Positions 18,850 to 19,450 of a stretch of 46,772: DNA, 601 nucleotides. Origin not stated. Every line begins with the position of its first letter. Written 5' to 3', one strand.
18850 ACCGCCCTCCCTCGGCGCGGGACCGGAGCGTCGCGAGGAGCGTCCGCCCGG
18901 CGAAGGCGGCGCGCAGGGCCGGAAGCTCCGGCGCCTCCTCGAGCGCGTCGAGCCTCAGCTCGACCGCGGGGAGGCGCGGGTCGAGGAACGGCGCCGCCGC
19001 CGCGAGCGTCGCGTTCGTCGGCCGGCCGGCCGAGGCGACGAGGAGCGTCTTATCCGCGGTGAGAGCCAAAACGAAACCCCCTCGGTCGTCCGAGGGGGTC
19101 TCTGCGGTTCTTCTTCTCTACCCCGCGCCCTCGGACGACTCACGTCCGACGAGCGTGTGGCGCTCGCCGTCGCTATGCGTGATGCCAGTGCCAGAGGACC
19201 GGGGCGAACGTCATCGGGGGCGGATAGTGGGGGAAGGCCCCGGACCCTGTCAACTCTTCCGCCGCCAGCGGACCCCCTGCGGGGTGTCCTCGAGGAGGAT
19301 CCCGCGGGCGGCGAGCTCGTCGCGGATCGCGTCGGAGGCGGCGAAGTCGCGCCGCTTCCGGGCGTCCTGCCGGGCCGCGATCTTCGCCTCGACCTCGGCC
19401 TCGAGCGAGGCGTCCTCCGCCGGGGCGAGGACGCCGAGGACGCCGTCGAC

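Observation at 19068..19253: Candidate transcription attenuator with a mixed Trp/His leader peptide (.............) in front of a fused aro-his-trp operon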

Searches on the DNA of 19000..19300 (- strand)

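Call 33: search_rna_families(source=window, start=19000, end=19300, threshold=evalue, max_evalue=10)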
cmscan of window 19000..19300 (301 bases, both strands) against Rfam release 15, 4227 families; matches with E-value up to 10: 6.
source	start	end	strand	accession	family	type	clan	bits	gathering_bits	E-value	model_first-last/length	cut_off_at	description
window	19065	19174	-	RF01772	rnk_pseudo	Cis-reg; leader;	-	19.4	55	0.46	1-108/108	no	Pseudomonas rnk leader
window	19032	19107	+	RF03152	RAGATH-1-hammerhead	Gene; ribozyme;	-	18.3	56.3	1.1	1-77/77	no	RAGATH-1 hammerhead ribozyme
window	19073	19102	-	RF03937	mir-9456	Gene; miRNA;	-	14.3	80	5.2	20-49/68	no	mir-9456 microRNA precursor family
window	19073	19102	+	RF03937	mir-9456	Gene; miRNA;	-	13.9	80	6.9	20-49/68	no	mir-9456 microRNA precursor family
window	19000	19141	+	RF02809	RsmW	Gene; sRNA;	CL00106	12.3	52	8.1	20-124/124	5'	RsmW RNA family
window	19212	19256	-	RF01151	snoU82P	Gene; snRNA; snoRNA; CD-box;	-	9.6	42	4.8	1-55/55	no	Small nucleolar RNA U82P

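Call 40: build_rna_model(alignment_id=A3, structure=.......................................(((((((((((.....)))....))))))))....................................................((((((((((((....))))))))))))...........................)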
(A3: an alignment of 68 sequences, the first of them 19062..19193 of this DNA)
Model R1 built from alignment A3 (68 sequences, 177 columns); structure: as given.
model positions 133; base pairs 23; branch points 1; effective number of sequences 3.47; information 0.59 bits per position. Calibrated on 0.2 Mb of random sequence (short: E-values are rough).
structure used (alignment columns):
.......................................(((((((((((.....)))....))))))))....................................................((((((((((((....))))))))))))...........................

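Call 41: search_with_rna_model(model_id=R1, sources=[window, L001, L002, L003, L004, L005, L006, L007, L008, L009, L010, L011, L012, L013, L014, L015, L016, L017, L018, L019, L020, L021, L022, L023, L024, L025, L026, L027, L028, L029, L030, L031, L032, L033, L034, L035, L036, L037, L038, L039, L040, L041, L042, L043, L044, L045, L046, L047, L048, L049, L050, L051, L052, L055, L081, L082, L083, L084, L085, L086, L087, L088, L089, L090, L091, L092, L093, L094, L095, L096, L097, L098, L099, L100, L101, L102, L103], make_alignment=true, max_evalue=0.01)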
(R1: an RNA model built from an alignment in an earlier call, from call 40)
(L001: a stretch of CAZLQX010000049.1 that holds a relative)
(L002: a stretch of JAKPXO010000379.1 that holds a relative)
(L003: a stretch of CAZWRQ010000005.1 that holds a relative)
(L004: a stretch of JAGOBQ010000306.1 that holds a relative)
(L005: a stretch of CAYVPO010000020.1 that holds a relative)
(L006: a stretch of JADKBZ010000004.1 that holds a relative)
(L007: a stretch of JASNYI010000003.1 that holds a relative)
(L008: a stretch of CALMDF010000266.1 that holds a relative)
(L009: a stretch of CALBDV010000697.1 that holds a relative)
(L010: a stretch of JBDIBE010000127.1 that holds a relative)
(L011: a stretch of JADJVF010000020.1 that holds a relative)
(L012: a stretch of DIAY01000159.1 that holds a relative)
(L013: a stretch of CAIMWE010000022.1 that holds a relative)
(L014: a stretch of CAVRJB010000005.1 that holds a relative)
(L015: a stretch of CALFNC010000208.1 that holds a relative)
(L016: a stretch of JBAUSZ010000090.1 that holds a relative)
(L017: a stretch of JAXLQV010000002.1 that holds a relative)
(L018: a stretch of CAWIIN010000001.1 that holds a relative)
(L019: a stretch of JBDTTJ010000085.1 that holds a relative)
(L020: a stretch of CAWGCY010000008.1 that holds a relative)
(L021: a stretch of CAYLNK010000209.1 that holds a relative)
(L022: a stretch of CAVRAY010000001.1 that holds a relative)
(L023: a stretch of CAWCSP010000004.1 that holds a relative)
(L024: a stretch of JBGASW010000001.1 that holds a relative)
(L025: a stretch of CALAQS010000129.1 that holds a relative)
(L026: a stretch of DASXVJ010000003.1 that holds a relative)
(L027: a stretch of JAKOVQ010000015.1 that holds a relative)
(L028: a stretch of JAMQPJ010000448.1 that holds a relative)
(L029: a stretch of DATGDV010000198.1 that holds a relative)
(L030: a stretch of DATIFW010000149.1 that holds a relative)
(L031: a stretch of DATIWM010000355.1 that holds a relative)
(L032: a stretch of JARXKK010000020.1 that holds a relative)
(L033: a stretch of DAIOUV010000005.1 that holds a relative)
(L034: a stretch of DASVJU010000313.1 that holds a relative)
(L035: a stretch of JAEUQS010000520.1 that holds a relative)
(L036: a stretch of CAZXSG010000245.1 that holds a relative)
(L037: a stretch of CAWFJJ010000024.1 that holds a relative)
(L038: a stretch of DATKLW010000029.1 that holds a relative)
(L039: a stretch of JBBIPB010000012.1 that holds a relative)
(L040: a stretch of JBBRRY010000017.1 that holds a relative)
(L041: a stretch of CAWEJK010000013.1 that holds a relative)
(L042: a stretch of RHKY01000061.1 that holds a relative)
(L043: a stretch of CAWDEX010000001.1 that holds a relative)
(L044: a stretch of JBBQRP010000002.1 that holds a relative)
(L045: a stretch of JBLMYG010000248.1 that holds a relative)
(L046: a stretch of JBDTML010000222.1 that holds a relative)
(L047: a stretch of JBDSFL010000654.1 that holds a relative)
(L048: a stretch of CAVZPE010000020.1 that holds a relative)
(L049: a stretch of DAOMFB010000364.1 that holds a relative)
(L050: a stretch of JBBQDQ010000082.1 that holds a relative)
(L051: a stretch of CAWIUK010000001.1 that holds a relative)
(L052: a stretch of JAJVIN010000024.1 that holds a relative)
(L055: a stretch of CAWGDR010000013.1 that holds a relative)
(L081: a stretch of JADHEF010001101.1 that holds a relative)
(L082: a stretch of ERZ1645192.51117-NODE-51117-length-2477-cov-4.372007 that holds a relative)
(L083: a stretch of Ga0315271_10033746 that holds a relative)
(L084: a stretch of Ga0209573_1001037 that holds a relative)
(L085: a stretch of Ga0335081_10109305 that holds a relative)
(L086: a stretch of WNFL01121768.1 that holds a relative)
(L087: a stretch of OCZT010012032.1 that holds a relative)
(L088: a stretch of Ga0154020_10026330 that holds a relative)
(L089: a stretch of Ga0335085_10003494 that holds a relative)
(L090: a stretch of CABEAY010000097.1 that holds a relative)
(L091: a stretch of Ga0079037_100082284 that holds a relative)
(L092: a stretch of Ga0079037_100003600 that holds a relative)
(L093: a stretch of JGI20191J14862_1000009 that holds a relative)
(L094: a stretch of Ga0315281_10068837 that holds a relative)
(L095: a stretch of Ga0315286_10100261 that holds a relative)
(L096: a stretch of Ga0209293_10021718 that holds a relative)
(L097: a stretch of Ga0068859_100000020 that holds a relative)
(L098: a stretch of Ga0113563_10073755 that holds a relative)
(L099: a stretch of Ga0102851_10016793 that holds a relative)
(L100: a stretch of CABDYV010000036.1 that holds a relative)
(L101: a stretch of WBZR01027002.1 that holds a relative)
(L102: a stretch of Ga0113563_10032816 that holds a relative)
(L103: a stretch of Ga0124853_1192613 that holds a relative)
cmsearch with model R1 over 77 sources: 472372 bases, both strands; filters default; matches with E-value up to 0.01: 98.
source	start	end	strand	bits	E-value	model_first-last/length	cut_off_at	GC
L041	2879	3010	+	128.8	9e-29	1-133/133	no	0.69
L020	2878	3010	+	127.8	1.5e-28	1-133/133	no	0.71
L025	2878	3010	+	126.7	2.9e-28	1-133/133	no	0.67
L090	1378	1510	+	126.7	2.9e-28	1-133/133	no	0.67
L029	221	353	+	126.3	3.6e-28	1-133/133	no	0.68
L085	200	332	+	125.7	5e-28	1-133/133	no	0.68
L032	2880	3010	+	125.2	6.7e-28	1-133/133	no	0.68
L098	1380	1510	+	125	7.3e-28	1-133/133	no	0.68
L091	153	283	+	124.9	8e-28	1-133/133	no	0.69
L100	1379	1510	+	124.8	8.5e-28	1-133/133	no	0.68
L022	2879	3010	+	124.1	1.3e-27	1-133/133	no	0.7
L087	1378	1510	+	123.6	1.6e-27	1-133/133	no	0.68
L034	2879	3010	+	122.7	2.7e-27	1-133/133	no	0.68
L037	2879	3010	+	122.5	2.9e-27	1-133/133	no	0.67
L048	2881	3010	+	121.9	4.2e-27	1-133/133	no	0.67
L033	2881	3010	+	121.6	4.9e-27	1-133/133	no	0.69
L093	1381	1510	+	121.6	4.9e-27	1-133/133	no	0.69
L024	2883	3010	+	118.8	2.3e-26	1-133/133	no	0.65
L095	1380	1510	+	118.5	2.8e-26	1-133/133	no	0.69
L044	2881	3010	+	118.1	3.4e-26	1-133/133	no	0.68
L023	2881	3010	+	117.4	5e-26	1-133/133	no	0.65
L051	2772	2901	+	117.4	5.1e-26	1-133/133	no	0.67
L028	46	176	+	117.3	5.4e-26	1-133/133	no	0.72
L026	2883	3010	+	116.2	1e-25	1-133/133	no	0.66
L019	2882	3010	+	115.7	1.3e-25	1-133/133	no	0.67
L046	2880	3010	+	115.6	1.4e-25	1-133/133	no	0.67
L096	610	739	+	113.4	4.6e-25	1-133/133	no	0.65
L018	2881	3010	+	113.2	5.2e-25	1-133/133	no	0.68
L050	2883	3010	+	110.8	2e-24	1-133/133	no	0.65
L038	2884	3010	+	110.8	2e-24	1-133/133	no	0.66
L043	2883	3010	+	110.6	2.2e-24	1-133/133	no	0.66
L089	1385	1510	+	109.4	4.4e-24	1-133/133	no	0.69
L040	2881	3010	+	109.3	4.5e-24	1-133/133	no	0.63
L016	2882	3010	+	108.5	7.1e-24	1-133/133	no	0.7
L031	2880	3010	+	108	9.2e-24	1-133/133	no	0.67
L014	2883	3010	+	107.6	1.2e-23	1-133/133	no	0.66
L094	1383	1510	+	107.5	1.2e-23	1-133/133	no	0.66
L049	2049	2176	+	105.7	3.4e-23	1-133/133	no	0.66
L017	2876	3010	+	104.4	7.1e-23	1-133/133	no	0.67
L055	2777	2904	+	103.4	1.2e-22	1-133/133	no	0.66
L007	2874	3010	+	102.2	2.3e-22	1-133/133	no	0.66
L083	1377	1510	+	98.2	2.1e-21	1-133/133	no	0.66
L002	216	349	+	97.8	2.8e-21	1-133/133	no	0.66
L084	1377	1510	+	97.4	3.4e-21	1-133/133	no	0.66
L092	1384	1510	+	96.2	6.7e-21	1-133/133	no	0.69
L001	2877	3010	+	95.9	7.9e-21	1-133/133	no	0.66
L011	2877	3010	+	95.8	8.3e-21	1-133/133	no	0.66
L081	1377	1510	+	95.7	8.7e-21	1-133/133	no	0.64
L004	1483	1616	+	95.4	1e-20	1-133/133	no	0.63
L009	1471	1604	+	95.3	1.1e-20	1-133/133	no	0.64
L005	2877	3010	+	95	1.3e-20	1-133/133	no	0.64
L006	2866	2998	+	94.8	1.5e-20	1-133/133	no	0.66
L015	2462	2594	+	94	2.3e-20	1-133/133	no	0.68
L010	2878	3010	+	93.9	2.3e-20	1-133/133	no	0.66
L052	2773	2905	+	92.8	4.4e-20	1-133/133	no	0.62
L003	2877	3010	+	92.5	5e-20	1-133/133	no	0.65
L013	2878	3010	+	92.1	6.3e-20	1-133/133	no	0.69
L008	1274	1407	+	90.8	1.3e-19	1-133/133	no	0.66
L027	2869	2996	+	86.2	1.7e-18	1-133/133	no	0.67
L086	1383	1510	+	86.2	1.7e-18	1-133/133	no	0.67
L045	629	759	+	86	1.9e-18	1-133/133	no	0.64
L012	2872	3004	+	85.9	2e-18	1-133/133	no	0.63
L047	2789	2925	+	84.8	3.8e-18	1-133/133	no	0.64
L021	2891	3010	+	82.1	1.6e-17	1-133/133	no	0.69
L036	2422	2556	+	78.8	1e-16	1-133/133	no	0.64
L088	1384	1510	+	74.9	9.1e-16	1-133/133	no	0.65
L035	1957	2091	+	74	1.4e-15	1-133/133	no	0.66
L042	2877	3010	+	70.6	9.9e-15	1-133/133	no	0.71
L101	1377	1510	+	70.6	9.9e-15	1-133/133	no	0.71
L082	1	120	+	65.9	1.3e-13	15-133/133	5'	0.67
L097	1368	1510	+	63.8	4.2e-13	1-133/133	no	0.68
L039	1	42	+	43.7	3e-08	91-133/133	5'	0.64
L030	1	37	+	39.3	3.4e-07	97-133/133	5'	0.65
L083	1466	1564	-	25.5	0.00073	22-121/133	no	0.68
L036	2517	2574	-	25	0.00097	57-118/133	no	0.59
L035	2052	2109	-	25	0.00098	57-118/133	no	0.59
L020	2970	2994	-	24.3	0.0014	93-117/133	no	0.76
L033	2971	2995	-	24.3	0.0014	93-117/133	no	0.76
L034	2970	2994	-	24.3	0.0014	93-117/133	no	0.76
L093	1471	1495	-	24.3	0.0014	93-117/133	no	0.76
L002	305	411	-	23.6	0.0021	22-121/133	no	0.68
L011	2969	3064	-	23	0.0029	22-118/133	no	0.68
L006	2957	3009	-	23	0.0029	67-118/133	no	0.62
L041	2970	2994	-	22.9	0.0032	93-117/133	no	0.72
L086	1472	1495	-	21.9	0.0055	93-117/133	no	0.75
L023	2956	3085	-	21.8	0.0058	1-133/133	no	0.68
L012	2952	3077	-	21.5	0.0068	1-133/133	no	0.66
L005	2969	3030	-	21.4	0.007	61-118/133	no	0.61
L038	2956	3076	-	21.4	0.0072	1-133/133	no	0.69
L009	1563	1595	-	21.3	0.0077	87-118/133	no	0.64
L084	1469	1501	-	21.3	0.0077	87-118/133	no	0.64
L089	1471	1495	-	21.1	0.0086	93-117/133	no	0.68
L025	2971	2993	-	21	0.009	94-116/133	no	0.78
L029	314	336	-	21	0.009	94-116/133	no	0.78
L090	1471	1493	-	21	0.009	94-116/133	no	0.78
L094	1472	1494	-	21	0.009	94-116/133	no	0.78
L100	1471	1493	-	21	0.009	94-116/133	no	0.78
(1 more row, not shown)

Alignment A4: 98 matches aligned to the model, 171 columns, each read 5' to 3' on its own strand. Consensus structure (alignment columns), stored with it:
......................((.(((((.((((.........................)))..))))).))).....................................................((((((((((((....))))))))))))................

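Call 42: search_with_rna_model(model_id=R1, sources=[window, L001, L002, L003, L004, L005, L006, L007, L008, L009, L010, L011, L012, L013, L014, L015, L016, L017, L018, L019, L020, L021, L022, L023, L024, L025, L026, L027, L028, L029, L031, L032, L033, L034, L035, L036, L037, L038, L040, L041, L042, L043, L044, L045, L046, L047, L048, L049, L050, L051, L052, L055, L081, L083, L084, L085, L086, L087, L088, L089, L091, L092, L094, L095, L096, L097, L098, L100], make_alignment=true, max_evalue=1e-10)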
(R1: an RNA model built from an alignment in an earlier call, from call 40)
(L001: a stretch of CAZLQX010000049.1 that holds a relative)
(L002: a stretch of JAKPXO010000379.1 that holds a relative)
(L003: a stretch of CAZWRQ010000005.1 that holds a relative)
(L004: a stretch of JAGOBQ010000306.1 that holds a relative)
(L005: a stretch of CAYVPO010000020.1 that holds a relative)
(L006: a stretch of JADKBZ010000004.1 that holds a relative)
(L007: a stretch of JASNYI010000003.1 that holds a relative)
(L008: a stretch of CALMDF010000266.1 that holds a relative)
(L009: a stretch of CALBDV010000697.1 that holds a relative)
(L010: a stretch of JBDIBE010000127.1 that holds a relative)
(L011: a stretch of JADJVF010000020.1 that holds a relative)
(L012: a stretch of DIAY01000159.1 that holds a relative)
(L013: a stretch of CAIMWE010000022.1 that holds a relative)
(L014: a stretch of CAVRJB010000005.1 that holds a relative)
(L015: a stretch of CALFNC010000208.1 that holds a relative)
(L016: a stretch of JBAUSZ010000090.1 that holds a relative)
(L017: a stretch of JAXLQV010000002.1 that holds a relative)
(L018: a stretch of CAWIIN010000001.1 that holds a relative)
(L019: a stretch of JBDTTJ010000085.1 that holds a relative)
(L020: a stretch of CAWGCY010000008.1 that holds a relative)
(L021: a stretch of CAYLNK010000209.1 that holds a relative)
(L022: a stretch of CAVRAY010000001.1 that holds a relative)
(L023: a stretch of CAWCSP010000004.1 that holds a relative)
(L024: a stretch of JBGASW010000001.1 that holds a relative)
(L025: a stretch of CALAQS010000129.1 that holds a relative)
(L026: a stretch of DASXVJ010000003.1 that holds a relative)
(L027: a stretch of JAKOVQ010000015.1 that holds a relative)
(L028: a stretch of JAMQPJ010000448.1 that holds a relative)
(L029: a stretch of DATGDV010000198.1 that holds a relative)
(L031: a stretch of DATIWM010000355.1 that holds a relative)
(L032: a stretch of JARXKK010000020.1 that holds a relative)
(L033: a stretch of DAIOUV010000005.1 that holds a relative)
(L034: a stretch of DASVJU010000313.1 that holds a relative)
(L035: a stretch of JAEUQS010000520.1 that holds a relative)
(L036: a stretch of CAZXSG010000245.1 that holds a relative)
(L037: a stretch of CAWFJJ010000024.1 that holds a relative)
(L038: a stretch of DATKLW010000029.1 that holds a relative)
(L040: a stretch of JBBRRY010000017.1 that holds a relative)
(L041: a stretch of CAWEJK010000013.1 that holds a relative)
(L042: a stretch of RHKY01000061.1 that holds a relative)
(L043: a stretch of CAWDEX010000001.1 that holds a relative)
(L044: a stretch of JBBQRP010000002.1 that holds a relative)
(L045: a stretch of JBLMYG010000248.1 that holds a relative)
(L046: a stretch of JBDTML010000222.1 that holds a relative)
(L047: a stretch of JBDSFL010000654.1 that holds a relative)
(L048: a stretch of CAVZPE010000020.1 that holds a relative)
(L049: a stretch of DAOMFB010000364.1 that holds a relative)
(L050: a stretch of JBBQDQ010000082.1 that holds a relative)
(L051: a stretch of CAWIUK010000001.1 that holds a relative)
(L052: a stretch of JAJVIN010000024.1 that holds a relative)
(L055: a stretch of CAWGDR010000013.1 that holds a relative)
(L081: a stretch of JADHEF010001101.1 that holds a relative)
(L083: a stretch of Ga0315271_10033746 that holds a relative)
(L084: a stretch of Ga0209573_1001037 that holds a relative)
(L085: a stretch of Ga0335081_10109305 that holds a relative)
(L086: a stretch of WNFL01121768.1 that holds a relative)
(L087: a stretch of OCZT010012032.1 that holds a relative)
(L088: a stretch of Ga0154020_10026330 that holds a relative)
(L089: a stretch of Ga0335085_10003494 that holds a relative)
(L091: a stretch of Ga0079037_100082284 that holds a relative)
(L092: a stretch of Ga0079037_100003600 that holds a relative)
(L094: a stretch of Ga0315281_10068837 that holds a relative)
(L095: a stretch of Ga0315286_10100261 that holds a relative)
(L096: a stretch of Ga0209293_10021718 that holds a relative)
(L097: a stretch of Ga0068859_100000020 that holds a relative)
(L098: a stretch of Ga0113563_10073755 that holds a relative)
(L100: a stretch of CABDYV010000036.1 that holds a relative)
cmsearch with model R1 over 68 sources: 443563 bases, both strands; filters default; matches with E-value up to 1e-10: 68.
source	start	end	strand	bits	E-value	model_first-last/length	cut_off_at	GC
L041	2879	3010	+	128.8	8.4e-29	1-133/133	no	0.69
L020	2878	3010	+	127.8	1.4e-28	1-133/133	no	0.71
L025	2878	3010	+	126.7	2.7e-28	1-133/133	no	0.67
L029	221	353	+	126.3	3.4e-28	1-133/133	no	0.68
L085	200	332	+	125.7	4.7e-28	1-133/133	no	0.68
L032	2880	3010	+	125.2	6.3e-28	1-133/133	no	0.68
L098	1380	1510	+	125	6.9e-28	1-133/133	no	0.68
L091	153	283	+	124.9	7.5e-28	1-133/133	no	0.69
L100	1379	1510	+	124.8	8e-28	1-133/133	no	0.68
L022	2879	3010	+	124.1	1.2e-27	1-133/133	no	0.7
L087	1378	1510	+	123.6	1.5e-27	1-133/133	no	0.68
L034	2879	3010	+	122.7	2.6e-27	1-133/133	no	0.68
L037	2879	3010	+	122.5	2.7e-27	1-133/133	no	0.67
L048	2881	3010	+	121.9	3.9e-27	1-133/133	no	0.67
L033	2881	3010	+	121.6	4.6e-27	1-133/133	no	0.69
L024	2883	3010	+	118.8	2.1e-26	1-133/133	no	0.65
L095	1380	1510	+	118.5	2.6e-26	1-133/133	no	0.69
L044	2881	3010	+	118.1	3.2e-26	1-133/133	no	0.68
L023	2881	3010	+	117.4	4.7e-26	1-133/133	no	0.65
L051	2772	2901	+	117.4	4.8e-26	1-133/133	no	0.67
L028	46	176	+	117.3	5.1e-26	1-133/133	no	0.72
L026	2883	3010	+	116.2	9.4e-26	1-133/133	no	0.66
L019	2882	3010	+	115.7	1.2e-25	1-133/133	no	0.67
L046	2880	3010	+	115.6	1.3e-25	1-133/133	no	0.67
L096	610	739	+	113.4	4.3e-25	1-133/133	no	0.65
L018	2881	3010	+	113.2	4.9e-25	1-133/133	no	0.68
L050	2883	3010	+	110.8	1.8e-24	1-133/133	no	0.65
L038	2884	3010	+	110.8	1.9e-24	1-133/133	no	0.66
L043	2883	3010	+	110.6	2.1e-24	1-133/133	no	0.66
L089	1385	1510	+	109.4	4.1e-24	1-133/133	no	0.69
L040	2881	3010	+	109.3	4.2e-24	1-133/133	no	0.63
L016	2882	3010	+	108.5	6.7e-24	1-133/133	no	0.7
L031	2880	3010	+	108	8.6e-24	1-133/133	no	0.67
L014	2883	3010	+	107.6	1.1e-23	1-133/133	no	0.66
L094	1383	1510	+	107.5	1.2e-23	1-133/133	no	0.66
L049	2049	2176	+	105.7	3.2e-23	1-133/133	no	0.66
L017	2876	3010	+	104.4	6.7e-23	1-133/133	no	0.67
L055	2777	2904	+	103.4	1.1e-22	1-133/133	no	0.66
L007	2874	3010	+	102.2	2.2e-22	1-133/133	no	0.66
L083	1377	1510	+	98.2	2e-21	1-133/133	no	0.66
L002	216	349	+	97.8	2.6e-21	1-133/133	no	0.66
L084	1377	1510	+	97.4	3.2e-21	1-133/133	no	0.66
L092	1384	1510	+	96.2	6.3e-21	1-133/133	no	0.69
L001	2877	3010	+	95.9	7.5e-21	1-133/133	no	0.66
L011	2877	3010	+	95.8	7.8e-21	1-133/133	no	0.66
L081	1377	1510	+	95.7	8.2e-21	1-133/133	no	0.64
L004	1483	1616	+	95.4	9.7e-21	1-133/133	no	0.63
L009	1471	1604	+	95.3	1e-20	1-133/133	no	0.64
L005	2877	3010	+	95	1.2e-20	1-133/133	no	0.64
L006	2866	2998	+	94.8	1.4e-20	1-133/133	no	0.66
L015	2462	2594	+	94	2.1e-20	1-133/133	no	0.68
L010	2878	3010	+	93.9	2.2e-20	1-133/133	no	0.66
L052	2773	2905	+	92.8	4.1e-20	1-133/133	no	0.62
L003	2877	3010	+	92.5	4.7e-20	1-133/133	no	0.65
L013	2878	3010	+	92.1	5.9e-20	1-133/133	no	0.69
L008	1274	1407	+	90.8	1.2e-19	1-133/133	no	0.66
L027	2869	2996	+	86.2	1.6e-18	1-133/133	no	0.67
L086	1383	1510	+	86.2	1.6e-18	1-133/133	no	0.67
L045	629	759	+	86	1.8e-18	1-133/133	no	0.64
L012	2872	3004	+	85.9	1.9e-18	1-133/133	no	0.63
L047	2789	2925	+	84.8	3.5e-18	1-133/133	no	0.64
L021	2891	3010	+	82.1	1.5e-17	1-133/133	no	0.69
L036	2422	2556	+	78.8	9.7e-17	1-133/133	no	0.64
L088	1384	1510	+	74.9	8.5e-16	1-133/133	no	0.65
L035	1957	2091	+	74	1.4e-15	1-133/133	no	0.66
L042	2877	3010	+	70.6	9.3e-15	1-133/133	no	0.71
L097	1368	1510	+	63.8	4e-13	1-133/133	no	0.68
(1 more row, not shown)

Alignment A5: 68 matches aligned to the model, 168 columns, each read 5' to 3' on its own strand. Consensus structure (alignment columns), stored with it:
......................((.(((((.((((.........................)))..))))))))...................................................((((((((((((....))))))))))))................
